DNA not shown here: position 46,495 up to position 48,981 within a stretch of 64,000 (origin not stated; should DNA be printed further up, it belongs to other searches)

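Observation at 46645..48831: Subtilase fused to a 7-blade FG-GAP propeller encoded by near-identical in-frame 153-bp DNA tandem repeats, translationally coupled to GtrA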

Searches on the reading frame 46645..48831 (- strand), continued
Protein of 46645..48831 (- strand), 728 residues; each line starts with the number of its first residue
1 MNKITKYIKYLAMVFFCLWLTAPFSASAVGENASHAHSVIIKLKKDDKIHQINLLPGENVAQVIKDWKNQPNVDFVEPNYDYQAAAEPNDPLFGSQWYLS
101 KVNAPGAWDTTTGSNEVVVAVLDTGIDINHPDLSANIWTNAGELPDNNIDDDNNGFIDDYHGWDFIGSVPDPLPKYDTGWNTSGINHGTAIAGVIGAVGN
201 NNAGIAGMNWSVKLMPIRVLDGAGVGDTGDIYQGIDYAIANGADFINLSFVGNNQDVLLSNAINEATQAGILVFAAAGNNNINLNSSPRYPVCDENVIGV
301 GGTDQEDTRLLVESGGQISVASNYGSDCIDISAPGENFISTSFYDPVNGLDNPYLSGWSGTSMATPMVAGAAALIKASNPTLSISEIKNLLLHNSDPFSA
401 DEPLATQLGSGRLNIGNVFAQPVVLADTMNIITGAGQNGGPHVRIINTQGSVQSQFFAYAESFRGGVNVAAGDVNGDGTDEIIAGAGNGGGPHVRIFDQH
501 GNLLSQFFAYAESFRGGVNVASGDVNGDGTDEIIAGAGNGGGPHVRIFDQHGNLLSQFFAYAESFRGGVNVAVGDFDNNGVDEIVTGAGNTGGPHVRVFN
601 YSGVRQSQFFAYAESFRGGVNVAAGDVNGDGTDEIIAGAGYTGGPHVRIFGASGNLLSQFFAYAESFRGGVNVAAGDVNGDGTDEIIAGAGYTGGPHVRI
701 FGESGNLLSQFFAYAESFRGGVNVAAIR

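Call 29: predict_structure(alignment_id=A1)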
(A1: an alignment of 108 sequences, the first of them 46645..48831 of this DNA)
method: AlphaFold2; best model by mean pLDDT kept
length: 728 residues; sequences in the alignment: 108
mean_pLDDT: 92.7   pTM: 0.71
mean pLDDT of the five models: 92.7, 92.7, 91.9, 91.4, 91.1
residues with pLDDT >= 90: 599; 70-90: 98; 50-70: 15; < 50: 16
segments of 3 or more residues with pLDDT < 50: 22-34, 82-84
pLDDT, mean of each block of 10 residues (from residue 1): 78 78 40 63 94 89 94 91 66 94 93 95 98 97 94 96 97 96 97 95 92 98 94 97 97 90 92 96 96 97 92 73 95 96 96 94 97 93 88 94 90 96 81 94 94 96 97 93 96 96 98 97 96 97 97 98 97 95 97 97 98 96 95 96 96 97 97 95 95 96 96 96 97
secondary structure, 60 per line:
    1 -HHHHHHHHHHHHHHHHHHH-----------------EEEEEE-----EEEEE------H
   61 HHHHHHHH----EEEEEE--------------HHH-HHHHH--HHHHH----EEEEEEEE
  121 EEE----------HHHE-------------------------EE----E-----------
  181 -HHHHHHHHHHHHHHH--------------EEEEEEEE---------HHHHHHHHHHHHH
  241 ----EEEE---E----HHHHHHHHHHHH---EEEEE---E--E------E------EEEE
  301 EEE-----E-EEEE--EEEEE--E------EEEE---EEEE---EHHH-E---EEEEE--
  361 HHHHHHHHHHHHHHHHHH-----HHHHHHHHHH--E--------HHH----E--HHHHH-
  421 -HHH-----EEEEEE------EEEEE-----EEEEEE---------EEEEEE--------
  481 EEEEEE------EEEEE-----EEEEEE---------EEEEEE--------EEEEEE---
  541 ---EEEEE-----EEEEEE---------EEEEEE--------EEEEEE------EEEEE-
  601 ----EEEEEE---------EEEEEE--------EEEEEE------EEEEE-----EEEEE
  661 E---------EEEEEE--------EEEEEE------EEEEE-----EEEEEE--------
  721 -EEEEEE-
elements in order (helices of 4 or more, strands of 3 or more residues): H2-20 E38-43 E49-53 H60-68 E73-78 H97-101 H104-108 E113-123 H182-196 E211-218 H228-240 E245-248 H257-268 E272-276 E297-303 E311-314 E317-321 E331-334 E338-341 E354-358 H361-378 H384-393 H415-419 E430-435 E442-446 E452-457 E467-472 E481-486 E493-497 E503-508 E518-523 E532-537 E544-548 E554-559 E569-574 E583-588 E595-599 E605-610 E620-625 E634-639 E646-650 E656-661 E671-676 E685-690 E697-701 E707-712 E722-727
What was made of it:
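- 46645..48831 (-): Whole gene: pre-pro-subtilase with a C-terminal six-bladed FG-GAP propeller, 728 aa. Full-length AlphaFold model has pLDDT 92.7 (call 29).
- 48748..48831 (-): Signal peptide, about residues 1-28 (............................|VG). It is a helix at 2-20 followed by a low-confidence linker at 22-34 in the model (call 29).
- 48577..48747 (-): Probable propeptide, about residues 29-85 (beta-beta-alpha-beta). Strands 38-43, 49-53 and 73-78 and helix 60-68 in the model. pLDDT dips at 82-84 (call 29).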

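Call 37: fold_search(model_id=the predicted structure, library=pdb)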
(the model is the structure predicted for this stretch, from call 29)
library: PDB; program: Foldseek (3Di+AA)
matches with E <= 10: 1548; with E <= 0.001: 419
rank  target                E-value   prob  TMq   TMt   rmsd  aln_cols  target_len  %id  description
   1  3vv3_A                1.4e-32  1.00  0.41  0.88   2.2       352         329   37  Crystal structure of deseasin MCP-01 from Pseudoalteromonas sp. SM9913 (released 2013-08-07)
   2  8coy_A                1.4e-27  1.00  0.40  0.86   2.6       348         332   31  Structure of the catalytic domain of P. vivax Sub1 (triclinic crystal form) in complex with inhibitor (released 2023-07-19)
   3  9fm5_B                1.6e-27  1.00  0.40  0.83   3.1       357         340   30  PvSub1 Catalytic Domain in Complex with Peptidomimetic Inhibitor (AL-97) (released 2025-02-05)
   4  8coy_B                4.1e-27  1.00  0.40  0.84   2.6       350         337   30  Structure of the catalytic domain of P. vivax Sub1 (triclinic crystal form) in complex with inhibitor (released 2023-07-19)
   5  8qkj_A                6.7e-27  1.00  0.40  0.85   2.7       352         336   30  PvSub1 Catalytic Domain in Complex with Peptidomimetic Inhibitor (MAM-133) (released 2024-03-20)
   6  8qkj_B                1.3e-26  1.00  0.40  0.84   3.3       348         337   32  PvSub1 Catalytic Domain in Complex with Peptidomimetic Inhibitor (MAM-133) (released 2024-03-20)
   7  8qkg_B                1.5e-26  1.00  0.40  0.84   3.3       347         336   32  PvSub1 Catalytic Domain in Complex with Peptidomimetic Inhibitor (MAM-125) (released 2024-03-20)
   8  8cp0                  1.7e-26  1.00  0.39  0.81   3.2       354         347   30  Structure of the catalytic domain of P. vivax Sub1 (trigonal crystal form) (released 2023-07-19)
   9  9fm5_A                1.9e-26  1.00  0.40  0.82   3.1       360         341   29  PvSub1 Catalytic Domain in Complex with Peptidomimetic Inhibitor (AL-97) (released 2025-02-05)
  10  8coz_B                2.1e-26  1.00  0.40  0.84   3.3       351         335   30  Structure of the catalytic domain of P. vivax Sub1 (triclinic crystal form) (released 2023-07-19)
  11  8qke_A                2.5e-26  1.00  0.40  0.85   2.7       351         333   30  PvSub1 Catalytic Domain in Complex with Peptidomimetic Inhibitor (MH-13) (released 2024-03-20)
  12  8coz_A                2.5e-26  1.00  0.40  0.85   2.6       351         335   31  Structure of the catalytic domain of P. vivax Sub1 (triclinic crystal form) (released 2023-07-19)
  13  8qke_B                3.7e-26  1.00  0.40  0.85   3.3       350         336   31  PvSub1 Catalytic Domain in Complex with Peptidomimetic Inhibitor (MH-13) (released 2024-03-20)
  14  7w2a_A                2.9e-25  1.00  0.38  0.75   3.8       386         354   31  gliadinase Bga1903 (released 2022-12-07)
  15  4tr2_B                5.2e-25  1.00  0.39  0.60  24.3       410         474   29  Crystal structure of PvSUB1 (released 2014-09-17)
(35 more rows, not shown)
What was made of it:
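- On Peptidase family S8, subfamily S8A (subtilisin type): Foldseek TMt is 0.88-0.95 to 3vv3 and thermitase (call 37).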

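Call 55: find_encoding_contigs(protein=P0019, flank=6000, max_places=2)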
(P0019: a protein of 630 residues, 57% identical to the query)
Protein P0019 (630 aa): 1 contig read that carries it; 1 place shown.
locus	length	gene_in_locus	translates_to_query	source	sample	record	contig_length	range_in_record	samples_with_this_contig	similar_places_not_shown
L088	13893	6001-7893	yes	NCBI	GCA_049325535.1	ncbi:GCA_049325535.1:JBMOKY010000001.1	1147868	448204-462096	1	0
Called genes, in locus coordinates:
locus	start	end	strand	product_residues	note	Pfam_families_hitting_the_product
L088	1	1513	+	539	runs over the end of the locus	PF03023:MurJ, PF13440:Polysacc_synt_3, PF01554:MatE (weak)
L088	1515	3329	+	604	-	PF00009:GTP_EFTU, PF01926:MMR_HSR1 (faint), PF03144:GTP_EFTU_D2, PF14492:EFG_III (faint), PF00679:EFG_C, PF06421:LepA_C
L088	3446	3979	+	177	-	PF03703:bPH_2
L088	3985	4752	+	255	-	-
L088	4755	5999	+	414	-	PF13180:PDZ_2, PF00595:PDZ (weak), PF14685:PDZ_Tricorn (weak), PF17820:PDZ_6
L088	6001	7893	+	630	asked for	PF00082:Peptidase_S8, PF01839:FG-GAP (faint), PF13517:FG-GAP_3 (weak)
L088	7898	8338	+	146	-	PF04138:GtrA_DPMS_TM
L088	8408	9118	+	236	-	PF00535:Glycos_transf_2, PF10111:Glyco_tranf_2_2, PF13641:Glyco_tranf_2_3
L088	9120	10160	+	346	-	PF01073:3Beta_HSD, PF01370:Epimerase, PF07993:NAD_binding_4 (faint), PF16363:GDP_Man_Dehyd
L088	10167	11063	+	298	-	PF01073:3Beta_HSD, PF01370:Epimerase, PF02719:Polysacc_synt_2, PF04321:RmlD_sub_bind, PF13460:NAD_binding_10, PF16363:GDP_Man_Dehyd, PF07993:NAD_binding_4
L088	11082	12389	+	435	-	PF03446:NAD_binding_2 (faint), PF03721:UDPG_MGDP_dh_N, PF00984:UDPG_MGDP_dh, PF03720:UDPG_MGDP_dh_C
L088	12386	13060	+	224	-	PF00535:Glycos_transf_2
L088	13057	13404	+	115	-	PF10066:DUF2304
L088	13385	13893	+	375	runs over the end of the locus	PF13439:Glyco_transf_4, PF13579:Glyco_trans_4_4, PF20706:GT4-conflict, PF00534:Glycos_transf_1, PF13692:Glyco_trans_1_4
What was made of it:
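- A four-unit orthologue lies in a 1.15-Mb contig (call 55).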

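Call 56: find_encoding_contigs(protein=P0121, flank=3000, max_places=3)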
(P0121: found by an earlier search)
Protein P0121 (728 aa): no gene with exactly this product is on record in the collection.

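Call 70: find_encoding_contigs(protein=P0122, flank=10000, max_places=3)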
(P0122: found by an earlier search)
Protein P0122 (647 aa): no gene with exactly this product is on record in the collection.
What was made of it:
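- Tried and rejected: Contig look-ups for the 728-aa NCBI protein and the 647-aa partial protein: not on record (calls 56, 70).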

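Call 75: search_protein_families(library=pfam, proteins=[L002:10027-11058:+, L004:6687-7703:+, L005:10971-11987:+, L006:10231-10707:+, L006:10729-11757:+, L009:9969-10979:+, L010:10731-11180:+, L003:2727-3749:+, L007:1788-2807:+, L008:1895-2914:+], max_evalue=0.00001)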
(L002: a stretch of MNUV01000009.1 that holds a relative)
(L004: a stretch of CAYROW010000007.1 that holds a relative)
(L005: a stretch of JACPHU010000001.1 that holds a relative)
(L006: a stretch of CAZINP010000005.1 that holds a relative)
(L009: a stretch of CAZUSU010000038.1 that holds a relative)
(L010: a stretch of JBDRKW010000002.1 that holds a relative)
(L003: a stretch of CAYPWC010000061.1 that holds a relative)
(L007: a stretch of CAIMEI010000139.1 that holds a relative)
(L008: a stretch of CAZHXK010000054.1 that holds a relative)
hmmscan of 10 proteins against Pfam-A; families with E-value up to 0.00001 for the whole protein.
L002:10027-11058:+ (343 aa): 5 families
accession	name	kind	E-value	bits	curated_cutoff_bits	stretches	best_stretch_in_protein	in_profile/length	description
PF01370.27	Epimerase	-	2.6e-36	125.7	20.9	1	11-261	1-240/240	NAD dependent epimerase/dehydratase family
PF16363.11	GDP_Man_Dehyd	-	5.8e-36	125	27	1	12-325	1-332/332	GDP-mannose 4,6 dehydratase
PF01073.25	3Beta_HSD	-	2.6e-13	50.1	22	1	12-245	1-224/280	3-beta hydroxysteroid dehydrogenase/isomerase family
PF07993.18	NAD_binding_4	-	8.6e-11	41.9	20.1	1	83-195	86-204/258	Male sterility protein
PF02719.21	Polysacc_synt_2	-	1.2e-06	28.4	20.2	0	11-145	1-138/293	Polysaccharide biosynthesis protein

L004:6687-7703:+ (338 aa): 5 families
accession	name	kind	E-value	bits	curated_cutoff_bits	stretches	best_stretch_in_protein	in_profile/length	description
PF01370.27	Epimerase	-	1.2e-37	130.1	20.9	1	11-260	2-240/240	NAD dependent epimerase/dehydratase family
PF16363.11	GDP_Man_Dehyd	-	3.1e-37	129.2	27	1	12-322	2-331/332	GDP-mannose 4,6 dehydratase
PF01073.25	3Beta_HSD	-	3.3e-11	43.2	22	1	11-245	1-226/280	3-beta hydroxysteroid dehydrogenase/isomerase family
PF07993.18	NAD_binding_4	-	1.4e-09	37.9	20.1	0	109-193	109-204/258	Male sterility protein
PF02719.21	Polysacc_synt_2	-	4.4e-06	26.5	20.2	1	11-133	2-125/293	Polysaccharide biosynthesis protein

L005:10971-11987:+ (338 aa): 4 families
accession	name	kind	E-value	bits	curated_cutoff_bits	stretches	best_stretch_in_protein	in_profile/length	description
PF01370.27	Epimerase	-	6.2e-41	140.8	20.9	1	12-262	1-240/240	NAD dependent epimerase/dehydratase family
PF16363.11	GDP_Man_Dehyd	-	3.5e-37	129.1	27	1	13-322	1-330/332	GDP-mannose 4,6 dehydratase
PF07993.18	NAD_binding_4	-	1.3e-11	44.6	20.1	1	88-195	89-204/258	Male sterility protein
PF01073.25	3Beta_HSD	-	5e-09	36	22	1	13-178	1-156/280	3-beta hydroxysteroid dehydrogenase/isomerase family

L006:10231-10707:+ (158 aa): 1 family
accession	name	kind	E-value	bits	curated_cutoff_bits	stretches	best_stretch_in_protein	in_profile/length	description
PF04138.20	GtrA_DPMS_TM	-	1.6e-26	93.2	26.1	1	23-140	1-117/117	GtrA/DPMS, transmembrane domain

L006:10729-11757:+ (342 aa): 5 families
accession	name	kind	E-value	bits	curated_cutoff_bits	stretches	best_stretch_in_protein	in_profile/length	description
PF01370.27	Epimerase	-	7.6e-41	140.5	20.9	1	12-259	1-239/240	NAD dependent epimerase/dehydratase family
PF16363.11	GDP_Man_Dehyd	-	1.3e-40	140.3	27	1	13-320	1-329/332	GDP-mannose 4,6 dehydratase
PF01073.25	3Beta_HSD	-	6.3e-14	52.1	22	1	13-179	1-158/280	3-beta hydroxysteroid dehydrogenase/isomerase family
PF07993.18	NAD_binding_4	-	2.9e-11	43.5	20.1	1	85-196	87-206/258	Male sterility protein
PF02719.21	Polysacc_synt_2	-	7.5e-11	42.2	20.2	1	12-133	1-124/293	Polysaccharide biosynthesis protein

L009:9969-10979:+ (336 aa): 4 families
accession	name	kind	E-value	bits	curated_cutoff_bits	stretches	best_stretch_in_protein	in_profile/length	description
PF01370.27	Epimerase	-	2.5e-37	129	20.9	1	10-258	1-240/240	NAD dependent epimerase/dehydratase family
PF16363.11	GDP_Man_Dehyd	-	1e-34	120.9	27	1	11-321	1-332/332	GDP-mannose 4,6 dehydratase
PF01073.25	3Beta_HSD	-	5.2e-12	45.8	22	1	11-177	1-159/280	3-beta hydroxysteroid dehydrogenase/isomerase family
PF07993.18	NAD_binding_4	-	1.4e-09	38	20.1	0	85-192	89-205/258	Male sterility protein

L010:10731-11180:+ (149 aa): 1 family
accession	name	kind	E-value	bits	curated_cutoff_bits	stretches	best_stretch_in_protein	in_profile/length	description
PF02308.21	MgtC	-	1.9e-37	128.7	31.4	1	11-136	1-118/121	MgtC family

L003:2727-3749:+ (340 aa): 4 families
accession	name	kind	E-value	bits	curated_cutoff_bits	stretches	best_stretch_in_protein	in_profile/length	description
PF01370.27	Epimerase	-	4.1e-38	131.6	20.9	1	12-262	1-240/240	NAD dependent epimerase/dehydratase family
PF16363.11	GDP_Man_Dehyd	-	1.9e-34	120.1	27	1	13-325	1-332/332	GDP-mannose 4,6 dehydratase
PF01073.25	3Beta_HSD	-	3.8e-09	36.4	22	1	13-242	1-220/280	3-beta hydroxysteroid dehydrogenase/isomerase family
PF07993.18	NAD_binding_4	-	1.1e-08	35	20.1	0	101-204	100-213/258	Male sterility protein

L007:1788-2807:+ (339 aa): 4 families
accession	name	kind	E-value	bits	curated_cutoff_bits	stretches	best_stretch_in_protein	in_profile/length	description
PF01370.27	Epimerase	-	1.6e-42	146.1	20.9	1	12-262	1-240/240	NAD dependent epimerase/dehydratase family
PF16363.11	GDP_Man_Dehyd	-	5.1e-39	135.1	27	1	13-325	1-332/332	GDP-mannose 4,6 dehydratase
PF01073.25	3Beta_HSD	-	3.4e-12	46.4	22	1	13-246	1-224/280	3-beta hydroxysteroid dehydrogenase/isomerase family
PF07993.18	NAD_binding_4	-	1e-08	35.1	20.1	1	101-205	100-213/258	Male sterility protein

L008:1895-2914:+ (339 aa): 6 families
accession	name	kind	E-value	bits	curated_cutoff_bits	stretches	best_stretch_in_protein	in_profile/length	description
PF01370.27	Epimerase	-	4.5e-38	131.5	20.9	1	12-253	1-228/240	NAD dependent epimerase/dehydratase family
PF16363.11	GDP_Man_Dehyd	-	3.5e-37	129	27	1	13-325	1-332/332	GDP-mannose 4,6 dehydratase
PF01073.25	3Beta_HSD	-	1.1e-13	51.3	22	1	13-243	1-222/280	3-beta hydroxysteroid dehydrogenase/isomerase family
PF02719.21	Polysacc_synt_2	-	2.2e-10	40.7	20.2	1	12-137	1-127/293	Polysaccharide biosynthesis protein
PF07993.18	NAD_binding_4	-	4.4e-08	33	20.1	0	86-146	87-146/258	Male sterility protein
PF00106.31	adh_short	-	4.7e-07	29.9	26.6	1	10-109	1-99/195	short chain dehydrogenase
